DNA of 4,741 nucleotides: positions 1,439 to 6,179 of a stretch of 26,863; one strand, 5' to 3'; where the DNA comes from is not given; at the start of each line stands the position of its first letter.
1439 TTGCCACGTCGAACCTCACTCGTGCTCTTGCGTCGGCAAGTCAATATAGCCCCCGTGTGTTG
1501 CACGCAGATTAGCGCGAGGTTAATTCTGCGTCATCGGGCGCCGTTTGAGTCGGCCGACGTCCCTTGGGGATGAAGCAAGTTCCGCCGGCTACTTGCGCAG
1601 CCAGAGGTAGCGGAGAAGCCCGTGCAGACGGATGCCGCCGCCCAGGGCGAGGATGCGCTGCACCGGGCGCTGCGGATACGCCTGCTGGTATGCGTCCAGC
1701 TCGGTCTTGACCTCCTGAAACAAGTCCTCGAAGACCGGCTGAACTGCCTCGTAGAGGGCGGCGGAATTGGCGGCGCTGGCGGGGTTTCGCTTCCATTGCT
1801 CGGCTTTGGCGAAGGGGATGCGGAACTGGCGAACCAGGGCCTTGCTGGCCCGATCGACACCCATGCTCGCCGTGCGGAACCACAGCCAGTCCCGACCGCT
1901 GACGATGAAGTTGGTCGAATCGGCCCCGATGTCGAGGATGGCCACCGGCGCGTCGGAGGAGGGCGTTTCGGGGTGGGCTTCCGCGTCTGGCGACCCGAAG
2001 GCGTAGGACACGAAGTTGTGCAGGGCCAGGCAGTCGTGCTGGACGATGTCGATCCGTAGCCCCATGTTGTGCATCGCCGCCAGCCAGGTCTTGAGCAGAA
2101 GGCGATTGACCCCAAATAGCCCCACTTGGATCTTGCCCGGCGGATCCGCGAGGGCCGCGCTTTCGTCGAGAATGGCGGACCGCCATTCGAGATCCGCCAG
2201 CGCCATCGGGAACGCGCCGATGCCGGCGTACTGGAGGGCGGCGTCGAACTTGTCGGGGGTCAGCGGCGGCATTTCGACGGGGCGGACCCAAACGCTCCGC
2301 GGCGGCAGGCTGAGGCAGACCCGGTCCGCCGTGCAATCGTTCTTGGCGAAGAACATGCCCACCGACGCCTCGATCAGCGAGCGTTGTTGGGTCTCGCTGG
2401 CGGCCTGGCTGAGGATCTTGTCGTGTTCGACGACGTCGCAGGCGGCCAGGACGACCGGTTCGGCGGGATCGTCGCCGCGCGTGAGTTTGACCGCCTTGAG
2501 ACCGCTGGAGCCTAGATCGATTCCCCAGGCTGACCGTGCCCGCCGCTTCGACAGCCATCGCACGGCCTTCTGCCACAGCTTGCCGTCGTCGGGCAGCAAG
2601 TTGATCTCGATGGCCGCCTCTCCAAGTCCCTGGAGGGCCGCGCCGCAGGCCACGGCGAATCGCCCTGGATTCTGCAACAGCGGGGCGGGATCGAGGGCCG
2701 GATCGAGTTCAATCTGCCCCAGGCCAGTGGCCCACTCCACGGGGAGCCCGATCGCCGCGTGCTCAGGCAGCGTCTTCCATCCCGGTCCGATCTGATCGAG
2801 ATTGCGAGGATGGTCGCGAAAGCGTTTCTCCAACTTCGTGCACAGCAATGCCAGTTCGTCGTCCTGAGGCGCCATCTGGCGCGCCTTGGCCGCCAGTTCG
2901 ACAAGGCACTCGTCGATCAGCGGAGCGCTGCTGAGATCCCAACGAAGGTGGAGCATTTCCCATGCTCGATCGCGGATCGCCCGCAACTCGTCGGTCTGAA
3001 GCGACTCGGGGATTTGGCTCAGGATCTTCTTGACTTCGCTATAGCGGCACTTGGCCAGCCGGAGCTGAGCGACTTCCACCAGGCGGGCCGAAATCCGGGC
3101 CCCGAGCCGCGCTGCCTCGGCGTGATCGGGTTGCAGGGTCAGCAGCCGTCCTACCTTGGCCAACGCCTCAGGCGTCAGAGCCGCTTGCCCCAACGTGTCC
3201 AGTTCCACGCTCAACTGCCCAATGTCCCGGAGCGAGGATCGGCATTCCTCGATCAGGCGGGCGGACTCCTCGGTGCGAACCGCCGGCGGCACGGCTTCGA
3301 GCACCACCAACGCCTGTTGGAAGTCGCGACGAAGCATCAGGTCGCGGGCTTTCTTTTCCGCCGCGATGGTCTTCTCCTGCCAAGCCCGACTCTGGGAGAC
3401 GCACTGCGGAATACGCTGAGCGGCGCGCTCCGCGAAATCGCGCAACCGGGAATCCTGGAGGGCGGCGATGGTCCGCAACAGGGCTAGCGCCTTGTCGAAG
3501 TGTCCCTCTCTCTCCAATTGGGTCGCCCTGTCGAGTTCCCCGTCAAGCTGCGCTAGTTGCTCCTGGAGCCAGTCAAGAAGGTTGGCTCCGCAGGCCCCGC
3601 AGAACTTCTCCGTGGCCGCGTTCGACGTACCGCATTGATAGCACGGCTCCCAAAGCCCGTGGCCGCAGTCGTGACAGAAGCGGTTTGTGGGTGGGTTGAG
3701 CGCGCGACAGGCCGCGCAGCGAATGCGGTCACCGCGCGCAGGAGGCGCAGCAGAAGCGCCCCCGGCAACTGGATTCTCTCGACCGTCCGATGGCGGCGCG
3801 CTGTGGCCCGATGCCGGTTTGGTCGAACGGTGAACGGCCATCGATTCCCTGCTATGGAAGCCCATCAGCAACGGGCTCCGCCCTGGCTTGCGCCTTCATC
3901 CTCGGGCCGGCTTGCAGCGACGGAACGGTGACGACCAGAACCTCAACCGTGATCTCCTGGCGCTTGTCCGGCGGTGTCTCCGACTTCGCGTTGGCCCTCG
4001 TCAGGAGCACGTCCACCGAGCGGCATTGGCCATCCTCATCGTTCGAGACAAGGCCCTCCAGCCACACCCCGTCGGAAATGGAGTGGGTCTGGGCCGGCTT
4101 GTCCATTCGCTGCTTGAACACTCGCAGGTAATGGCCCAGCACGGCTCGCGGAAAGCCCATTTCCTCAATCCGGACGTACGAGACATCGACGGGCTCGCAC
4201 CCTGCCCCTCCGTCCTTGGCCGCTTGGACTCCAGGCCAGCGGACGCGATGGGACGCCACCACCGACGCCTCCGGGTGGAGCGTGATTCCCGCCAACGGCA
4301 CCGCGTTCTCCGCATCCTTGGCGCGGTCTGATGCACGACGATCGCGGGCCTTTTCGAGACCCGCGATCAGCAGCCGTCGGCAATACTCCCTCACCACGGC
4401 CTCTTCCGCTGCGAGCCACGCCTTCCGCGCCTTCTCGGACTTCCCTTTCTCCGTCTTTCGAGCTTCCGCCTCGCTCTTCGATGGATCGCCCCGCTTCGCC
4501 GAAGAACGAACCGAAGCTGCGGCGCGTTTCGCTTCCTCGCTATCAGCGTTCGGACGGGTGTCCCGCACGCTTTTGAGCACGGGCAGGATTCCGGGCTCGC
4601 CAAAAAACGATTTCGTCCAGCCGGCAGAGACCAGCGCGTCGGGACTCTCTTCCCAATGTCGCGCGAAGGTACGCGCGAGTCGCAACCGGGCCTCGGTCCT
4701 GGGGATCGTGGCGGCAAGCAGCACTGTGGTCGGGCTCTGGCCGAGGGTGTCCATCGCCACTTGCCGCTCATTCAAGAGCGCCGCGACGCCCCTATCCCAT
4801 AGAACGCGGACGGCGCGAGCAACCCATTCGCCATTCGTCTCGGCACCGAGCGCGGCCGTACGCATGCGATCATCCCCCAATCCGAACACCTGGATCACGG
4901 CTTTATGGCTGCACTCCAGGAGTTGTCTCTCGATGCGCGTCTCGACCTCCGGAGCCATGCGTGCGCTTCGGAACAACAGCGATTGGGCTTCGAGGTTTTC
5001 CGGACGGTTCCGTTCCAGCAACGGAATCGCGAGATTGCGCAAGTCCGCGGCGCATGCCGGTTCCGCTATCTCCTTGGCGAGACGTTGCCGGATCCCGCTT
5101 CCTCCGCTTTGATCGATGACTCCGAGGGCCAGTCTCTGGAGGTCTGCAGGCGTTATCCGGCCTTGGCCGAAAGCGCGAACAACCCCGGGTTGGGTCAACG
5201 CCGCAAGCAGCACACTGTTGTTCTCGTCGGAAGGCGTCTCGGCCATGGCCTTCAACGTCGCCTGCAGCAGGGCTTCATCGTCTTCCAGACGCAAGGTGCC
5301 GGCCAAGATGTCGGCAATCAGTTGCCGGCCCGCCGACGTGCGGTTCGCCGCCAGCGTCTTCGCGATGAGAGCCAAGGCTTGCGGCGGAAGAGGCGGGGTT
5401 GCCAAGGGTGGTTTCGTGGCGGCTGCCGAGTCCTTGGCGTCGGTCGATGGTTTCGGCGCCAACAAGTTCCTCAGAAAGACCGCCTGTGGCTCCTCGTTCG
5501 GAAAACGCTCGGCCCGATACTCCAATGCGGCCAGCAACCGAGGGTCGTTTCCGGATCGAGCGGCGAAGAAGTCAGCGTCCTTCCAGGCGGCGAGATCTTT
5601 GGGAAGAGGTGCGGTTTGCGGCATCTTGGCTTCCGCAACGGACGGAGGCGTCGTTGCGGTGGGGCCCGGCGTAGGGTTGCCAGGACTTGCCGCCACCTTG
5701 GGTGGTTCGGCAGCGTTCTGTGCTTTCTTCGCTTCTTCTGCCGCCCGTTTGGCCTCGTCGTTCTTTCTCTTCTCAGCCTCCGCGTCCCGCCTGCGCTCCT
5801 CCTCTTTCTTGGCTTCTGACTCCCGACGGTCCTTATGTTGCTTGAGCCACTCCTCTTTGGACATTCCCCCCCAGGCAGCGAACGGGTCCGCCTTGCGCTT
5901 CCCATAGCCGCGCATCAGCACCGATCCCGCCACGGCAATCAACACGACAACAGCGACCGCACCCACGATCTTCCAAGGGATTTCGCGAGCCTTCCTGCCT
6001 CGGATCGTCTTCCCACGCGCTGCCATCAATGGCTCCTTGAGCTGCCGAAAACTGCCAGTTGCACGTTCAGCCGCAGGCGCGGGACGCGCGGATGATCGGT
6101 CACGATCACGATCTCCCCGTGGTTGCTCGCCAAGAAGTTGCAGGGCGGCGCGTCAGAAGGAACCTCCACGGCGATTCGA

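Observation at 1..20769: Candidate planctomycete pilin assembly and glycosylation/modification locus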

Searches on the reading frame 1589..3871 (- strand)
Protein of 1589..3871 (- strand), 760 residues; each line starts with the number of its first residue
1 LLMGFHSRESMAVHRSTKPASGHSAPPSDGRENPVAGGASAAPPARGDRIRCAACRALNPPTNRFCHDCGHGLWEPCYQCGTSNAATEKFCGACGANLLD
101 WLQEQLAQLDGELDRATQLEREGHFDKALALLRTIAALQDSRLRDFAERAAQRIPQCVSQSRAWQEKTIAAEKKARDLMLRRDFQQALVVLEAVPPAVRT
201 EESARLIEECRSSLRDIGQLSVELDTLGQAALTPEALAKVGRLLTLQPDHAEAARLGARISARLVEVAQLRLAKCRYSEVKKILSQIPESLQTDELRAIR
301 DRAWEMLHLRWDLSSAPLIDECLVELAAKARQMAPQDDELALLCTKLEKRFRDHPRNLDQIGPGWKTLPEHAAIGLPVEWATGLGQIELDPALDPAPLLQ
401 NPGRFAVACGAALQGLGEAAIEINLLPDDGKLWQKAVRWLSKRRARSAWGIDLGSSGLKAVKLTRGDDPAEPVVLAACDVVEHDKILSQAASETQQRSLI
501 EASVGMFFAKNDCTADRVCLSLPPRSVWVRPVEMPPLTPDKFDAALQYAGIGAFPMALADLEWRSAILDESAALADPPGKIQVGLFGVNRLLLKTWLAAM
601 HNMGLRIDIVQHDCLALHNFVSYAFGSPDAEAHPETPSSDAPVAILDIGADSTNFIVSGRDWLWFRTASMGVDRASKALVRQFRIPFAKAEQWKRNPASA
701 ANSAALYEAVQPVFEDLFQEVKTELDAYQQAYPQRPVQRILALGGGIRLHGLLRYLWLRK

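Call 6: search_protein_families(library=pfam, proteins=[window:1589-3871:-], max_evalue=0.01)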
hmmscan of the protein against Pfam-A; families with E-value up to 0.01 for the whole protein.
window:1589-3871:- (760 aa): 6 families
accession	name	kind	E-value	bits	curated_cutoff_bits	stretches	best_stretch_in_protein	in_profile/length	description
PF11104.14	PilM_2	-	5.6e-15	55.6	27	1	450-756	1-294/340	Type IV pilus assembly protein PilM;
PF12773.13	DZR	-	1.4e-08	35.2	27.3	1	52-95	1-45/45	Double zinc ribbon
PF13240.11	Zn_Ribbon_1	-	0.00029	21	25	1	79-98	4-23/23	zinc-ribbon domain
PF24463.1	DUF7577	-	0.00064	19.7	28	0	49-73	2-26/27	Domain of unknown function (DUF7577)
PF14450.12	FtsA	-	0.0021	18.8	31.8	1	644-705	1-63/127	Cell division protein FtsA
PF11172.13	DUF2959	-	0.0066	17.1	26.8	0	694-735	64-105/190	Protein of unknown function (DUF2959)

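Call 7: search_protein_families(library=ncbifam, proteins=[window:1589-3871:-], max_evalue=0.01)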
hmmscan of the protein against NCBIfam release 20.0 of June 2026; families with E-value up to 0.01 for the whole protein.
window:1589-3871:- (760 aa): 5 families
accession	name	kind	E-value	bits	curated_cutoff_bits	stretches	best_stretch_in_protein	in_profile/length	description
NF045709.1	Amuc_1101_fam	equivalog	6.1e-17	61.7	650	1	473-719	30-256/608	Amuc_1101 family PilM-like pilus complex protein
TIGR01175.1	pilM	subfamily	1.4e-16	60.4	133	1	447-756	4-302/348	type IV pilus assembly protein PilM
NF011149.0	PRK14559.1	equivalog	9.1e-07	28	374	1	51-114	3-67/642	serine/threonine phosphatase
NF045510.1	4Cys_prefix_kin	domain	0.0054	17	24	0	58-71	11-24/26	4-Cys prefix domain-containing protein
NF008522.0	PRK11449.1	equivalog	0.0081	15.3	481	0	671-744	24-96/259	metal-dependent hydrolase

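Call 71: find_homologous_proteins(query=window:1589-3871:-, max_evalue=0.00001)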
Query window:1589-3871:- (760 aa): 42 proteins with E <= 0.00001 among 8000 candidates.
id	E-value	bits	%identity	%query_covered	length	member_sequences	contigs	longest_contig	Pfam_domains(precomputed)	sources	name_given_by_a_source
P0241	0.0e+0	1719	100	100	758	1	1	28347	PF12773.14,PF11104.15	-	-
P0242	0.0e+0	1220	69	100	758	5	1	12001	PF12773.14,PF11104.15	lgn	-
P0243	0.0e+0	1211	70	99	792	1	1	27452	PF12773.14,PF11104.15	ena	-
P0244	8.0e-293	991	73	68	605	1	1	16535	PF12773.14,PF11104.15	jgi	-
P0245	7.6e-287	972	58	99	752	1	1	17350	PF12773.14,PF11104.15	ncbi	-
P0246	2.4e-282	957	58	99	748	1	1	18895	PF12773.14,PF11104.15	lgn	-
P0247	2.6e-254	864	53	98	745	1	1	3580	PF12773.14,PF11104.15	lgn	-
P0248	9.8e-228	776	51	96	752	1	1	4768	PF12773.14,PF14450.13,PF11104.15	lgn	-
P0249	5.0e-226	771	50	95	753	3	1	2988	PF12773.14,PF11104.15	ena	-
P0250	4.0e-224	764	50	94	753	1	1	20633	PF12773.14,PF11104.15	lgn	-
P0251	1.1e-222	760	48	96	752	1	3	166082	PF12773.14,PF11104.15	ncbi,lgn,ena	-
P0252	4.1e-222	758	54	86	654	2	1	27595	PF11104.15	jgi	jgi:type IV pilus assembly protein PilM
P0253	1.1e-220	753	49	97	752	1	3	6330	PF12773.14,PF11104.15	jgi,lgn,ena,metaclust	metaclust:\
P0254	2.2e-149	517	37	95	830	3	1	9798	PF12773.14,PF14450.13,PF11104.15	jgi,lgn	jgi:type IV pilus assembly protein PilM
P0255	5.4e-149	516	36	99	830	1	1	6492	PF13240.12,PF12773.14,PF14450.13,PF11104.15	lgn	-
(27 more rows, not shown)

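Call 72: find_encoding_contigs(protein=P0243, flank=10000, max_places=1)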
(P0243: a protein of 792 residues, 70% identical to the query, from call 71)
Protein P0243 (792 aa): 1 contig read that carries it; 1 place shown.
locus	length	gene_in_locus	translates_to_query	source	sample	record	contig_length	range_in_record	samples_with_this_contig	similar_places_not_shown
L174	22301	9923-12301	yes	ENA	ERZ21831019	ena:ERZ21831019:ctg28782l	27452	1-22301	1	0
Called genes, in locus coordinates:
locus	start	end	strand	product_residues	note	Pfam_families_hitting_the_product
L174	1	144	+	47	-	?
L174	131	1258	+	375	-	PF07596:SBP_bac_10 (weak)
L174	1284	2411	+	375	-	PF07596:SBP_bac_10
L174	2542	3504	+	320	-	PF07610:DUF1573, PF22544:HYDIN_VesB_CFA65-like_Ig (weak)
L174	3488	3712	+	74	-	-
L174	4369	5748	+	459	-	PF07963:N_methyl, PF07596:SBP_bac_10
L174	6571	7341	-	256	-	PF13646:HEAT_2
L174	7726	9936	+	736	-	-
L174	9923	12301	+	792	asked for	PF12773:DZR, PF11104:PilM_2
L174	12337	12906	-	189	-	PF13414:TPR_11, PF13424:TPR_12 (weak), PF13432:TPR_16, PF14559:TPR_19, PF13431:TPR_17, PF13374:TPR_10 (weak), PF00515:TPR_1, PF07719:TPR_2, +4 more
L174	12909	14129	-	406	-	-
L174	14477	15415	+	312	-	PF01061:ABC2_membrane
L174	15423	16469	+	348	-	PF00005:ABC_tran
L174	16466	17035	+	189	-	PF00483:NTP_transferase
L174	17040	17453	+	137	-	PF01073:3Beta_HSD (weak), PF01370:Epimerase, PF04321:RmlD_sub_bind, PF05368:NmrA (faint), PF16363:GDP_Man_Dehyd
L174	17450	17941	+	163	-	PF01370:Epimerase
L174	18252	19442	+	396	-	PF01041:DegT_DnrJ_EryC1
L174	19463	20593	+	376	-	PF01370:Epimerase, PF16363:GDP_Man_Dehyd, PF07993:NAD_binding_4 (faint)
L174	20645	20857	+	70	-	PF02776:TPP_enzyme_N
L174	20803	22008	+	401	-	PF02776:TPP_enzyme_N, PF02775:TPP_enzyme_C (faint), PF00205:TPP_enzyme_M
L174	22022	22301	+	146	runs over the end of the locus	PF02775:TPP_enzyme_C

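Call 73: find_encoding_contigs(protein=P0245, flank=10000, max_places=1)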
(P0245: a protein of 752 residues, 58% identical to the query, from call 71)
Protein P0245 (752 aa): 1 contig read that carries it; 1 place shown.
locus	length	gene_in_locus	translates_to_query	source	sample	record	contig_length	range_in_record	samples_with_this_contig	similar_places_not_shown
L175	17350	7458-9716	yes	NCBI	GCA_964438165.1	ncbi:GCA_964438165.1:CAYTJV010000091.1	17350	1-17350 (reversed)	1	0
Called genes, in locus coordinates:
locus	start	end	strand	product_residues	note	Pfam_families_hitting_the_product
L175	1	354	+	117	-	?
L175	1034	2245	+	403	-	PF07596:SBP_bac_10 (weak)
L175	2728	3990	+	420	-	PF07963:N_methyl (weak), PF07596:SBP_bac_10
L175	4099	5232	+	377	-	PF07610:DUF1573, PF22544:HYDIN_VesB_CFA65-like_Ig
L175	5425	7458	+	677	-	-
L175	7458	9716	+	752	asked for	PF12773:DZR (weak), PF11104:PilM_2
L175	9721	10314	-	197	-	PF01209:Ubie_methyltran (weak), PF13489:Methyltransf_23 (weak), PF05175:MTS (faint), PF06325:PrmA (weak), PF08241:Methyltransf_11, PF08242:Methyltransf_12, PF13649:Methyltransf_25, PF13847:Methyltransf_31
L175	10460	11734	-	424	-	PF09861:Lar_N, PF21113:LarA_C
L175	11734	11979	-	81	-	-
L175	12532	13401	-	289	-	PF00069:Pkinase, PF07714:PK_Tyr_Ser-Thr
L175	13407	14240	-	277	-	PF02129:Peptidase_S15 (weak), PF12146:Hydrolase_4, PF00561:Abhydrolase_1, PF12697:Abhydrolase_6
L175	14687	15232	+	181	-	PF04542:Sigma70_r2, PF08281:Sigma70_r4_2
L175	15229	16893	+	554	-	PF13385:Laminin_G_3 (weak)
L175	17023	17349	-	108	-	?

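Call 74: find_encoding_contigs(protein=P0244, flank=10000, max_places=1)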
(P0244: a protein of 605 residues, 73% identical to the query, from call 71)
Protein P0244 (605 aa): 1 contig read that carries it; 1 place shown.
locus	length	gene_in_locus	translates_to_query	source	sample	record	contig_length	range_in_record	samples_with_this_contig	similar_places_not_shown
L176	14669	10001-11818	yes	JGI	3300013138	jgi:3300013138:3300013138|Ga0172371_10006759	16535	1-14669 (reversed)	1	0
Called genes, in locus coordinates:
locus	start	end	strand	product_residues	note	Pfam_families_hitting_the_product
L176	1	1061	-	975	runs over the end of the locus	?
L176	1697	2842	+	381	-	-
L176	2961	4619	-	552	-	-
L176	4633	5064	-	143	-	PF13531:SBP_bac_11 (weak)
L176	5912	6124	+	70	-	-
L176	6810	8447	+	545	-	PF07596:SBP_bac_10 (faint)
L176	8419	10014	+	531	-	-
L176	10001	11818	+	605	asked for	PF12773:DZR (weak), PF11104:PilM_2 (faint)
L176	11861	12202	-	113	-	PF07719:TPR_2 (weak)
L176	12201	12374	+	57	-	-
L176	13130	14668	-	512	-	?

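Call 75: find_encoding_contigs(protein=P0246, flank=10000, max_places=1)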
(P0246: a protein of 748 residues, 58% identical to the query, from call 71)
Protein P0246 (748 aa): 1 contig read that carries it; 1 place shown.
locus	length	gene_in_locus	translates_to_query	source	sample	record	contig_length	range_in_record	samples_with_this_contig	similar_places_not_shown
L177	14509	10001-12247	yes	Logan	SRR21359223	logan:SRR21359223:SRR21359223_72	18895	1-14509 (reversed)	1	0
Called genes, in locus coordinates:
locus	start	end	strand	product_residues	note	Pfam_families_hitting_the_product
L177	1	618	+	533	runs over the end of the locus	PF00528:BPD_transp_1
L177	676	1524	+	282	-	PF00005:ABC_tran, PF02463:SMC_N (faint), PF13304:AAA_21 (faint)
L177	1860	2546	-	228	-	-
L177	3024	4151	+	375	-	PF07596:SBP_bac_10 (weak)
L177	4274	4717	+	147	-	-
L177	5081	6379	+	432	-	PF07963:N_methyl, PF07596:SBP_bac_10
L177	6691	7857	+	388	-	PF07610:DUF1573, PF22544:HYDIN_VesB_CFA65-like_Ig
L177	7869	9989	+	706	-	-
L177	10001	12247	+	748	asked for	PF12773:DZR, PF11104:PilM_2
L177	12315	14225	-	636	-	PF05954:Phage_GPD, PF04717:Phage_base_V, PF22178:Gp5_trimer_C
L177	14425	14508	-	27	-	?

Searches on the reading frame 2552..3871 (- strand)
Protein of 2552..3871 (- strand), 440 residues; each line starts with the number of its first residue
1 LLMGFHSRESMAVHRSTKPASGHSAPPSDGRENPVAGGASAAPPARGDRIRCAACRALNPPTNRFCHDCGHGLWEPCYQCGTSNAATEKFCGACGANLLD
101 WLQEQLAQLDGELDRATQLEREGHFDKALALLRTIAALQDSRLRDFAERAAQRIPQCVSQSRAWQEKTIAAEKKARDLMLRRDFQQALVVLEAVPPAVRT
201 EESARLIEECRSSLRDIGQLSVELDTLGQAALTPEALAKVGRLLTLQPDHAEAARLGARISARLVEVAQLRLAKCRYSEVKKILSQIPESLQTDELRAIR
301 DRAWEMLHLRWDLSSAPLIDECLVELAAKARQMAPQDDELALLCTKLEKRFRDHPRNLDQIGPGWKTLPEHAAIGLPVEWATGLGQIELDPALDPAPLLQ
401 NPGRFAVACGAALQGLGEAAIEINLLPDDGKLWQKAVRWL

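Call 33: search_protein_families(library=pfam, proteins=[window:2552-3871:-], max_evalue=10)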
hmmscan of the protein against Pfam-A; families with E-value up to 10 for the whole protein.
window:2552-3871:- (440 aa): 10 families
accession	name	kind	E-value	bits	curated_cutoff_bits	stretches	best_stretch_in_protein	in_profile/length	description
PF12773.13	DZR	-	1.2e-08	35.4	27.3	1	52-95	1-45/45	Double zinc ribbon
PF13240.11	Zn_Ribbon_1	-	6.3e-05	23.1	25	2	79-98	4-23/23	zinc-ribbon domain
PF24463.1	DUF7577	-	0.00015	21.7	28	2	49-73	2-26/27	Domain of unknown function (DUF7577)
PF17032.10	Zn_ribbon_15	-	0.015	16.5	28.9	1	49-70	52-73/73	zinc-ribbon family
PF18912.6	DZR_2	-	0.026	14.8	27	2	51-94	9-55/56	Double zinc ribbon domain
PF13248.11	Zn_ribbon_3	-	0.069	13.1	27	2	77-98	5-26/26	zinc-ribbon domain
PF08772.16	Zn_ribbon_NOB1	-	0.097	13.2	24.9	2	77-100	11-35/72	Nin one binding (NOB1) Zn-ribbon like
PF19458.4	DUF5995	-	0.11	12.1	27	1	244-333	131-218/225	Family of unknown function (DUF5995)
PF10083.14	DUF2321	-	0.45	10.6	24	0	62-83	25-46/157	Uncharacterized protein conserved in bacteria (DUF2321)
PF22289.1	DmmA-like_C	-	6.6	7.2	27.4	0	49-73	1-28/44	Dimethylamine monooxygenase subunit DmmA-like, C-terminal domain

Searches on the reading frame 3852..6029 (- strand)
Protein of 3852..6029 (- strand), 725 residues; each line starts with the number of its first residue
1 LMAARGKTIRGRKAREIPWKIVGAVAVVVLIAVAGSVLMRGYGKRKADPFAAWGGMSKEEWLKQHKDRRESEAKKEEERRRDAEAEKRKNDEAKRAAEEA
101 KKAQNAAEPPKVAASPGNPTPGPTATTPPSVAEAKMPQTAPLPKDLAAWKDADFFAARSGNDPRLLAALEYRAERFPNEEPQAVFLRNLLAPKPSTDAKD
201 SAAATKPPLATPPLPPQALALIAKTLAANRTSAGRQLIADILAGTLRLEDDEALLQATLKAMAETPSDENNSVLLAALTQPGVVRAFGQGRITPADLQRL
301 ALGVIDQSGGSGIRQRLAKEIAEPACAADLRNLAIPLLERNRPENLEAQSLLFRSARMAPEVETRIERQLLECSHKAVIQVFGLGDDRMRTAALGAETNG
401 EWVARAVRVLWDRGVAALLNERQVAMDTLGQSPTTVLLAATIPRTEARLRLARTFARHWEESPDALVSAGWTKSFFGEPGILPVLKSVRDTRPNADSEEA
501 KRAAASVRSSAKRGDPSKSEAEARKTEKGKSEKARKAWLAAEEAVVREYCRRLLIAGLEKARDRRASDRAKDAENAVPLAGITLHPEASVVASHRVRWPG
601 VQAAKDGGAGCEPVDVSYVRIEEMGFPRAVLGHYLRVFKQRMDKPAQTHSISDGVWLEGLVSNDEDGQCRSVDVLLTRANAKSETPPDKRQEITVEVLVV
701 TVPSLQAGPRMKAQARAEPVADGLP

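Call 6: search_protein_families(library=pfam, proteins=[window:3852-6029:-], max_evalue=0.01)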
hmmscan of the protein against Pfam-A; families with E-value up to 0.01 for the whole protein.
window:3852-6029:- (725 aa): 0 families

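Call 7: search_protein_families(library=ncbifam, proteins=[window:3852-6029:-], max_evalue=0.01)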
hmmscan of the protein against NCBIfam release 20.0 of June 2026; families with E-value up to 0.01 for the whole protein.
window:3852-6029:- (725 aa): 0 families

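Call 33: search_protein_families(library=pfam, proteins=[window:3852-6029:-], max_evalue=10)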
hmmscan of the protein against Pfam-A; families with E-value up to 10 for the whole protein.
window:3852-6029:- (725 aa): 6 families
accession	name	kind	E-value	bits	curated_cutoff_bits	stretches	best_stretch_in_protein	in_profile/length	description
PF13718.12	GNAT_acetyltr_2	-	0.16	11.8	24.6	1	27-95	98-166/229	GNAT acetyltransferase 2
PF04145.20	Ctr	-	0.29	12.1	25.3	1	21-107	25-88/151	Ctr copper transporter family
PF22770.2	POP1_C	-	0.61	10.7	24.3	1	498-555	56-114/174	POP1 C-terminal domain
PF13299.11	CPSF100_C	-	2.8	8.6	24.1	1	38-106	29-75/163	Cleavage and polyadenylation factor 2 C-terminal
PF05470.18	eIF-3c_N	-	3.2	6.4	24.2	1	494-590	160-254/593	Eukaryotic translation initiation factor 3 subunit 8 N-terminus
PF20639.2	Rrn6_K-rich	-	3.5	8.9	26.1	1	68-128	30-92/131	RRN6, K-rich C-terminal domain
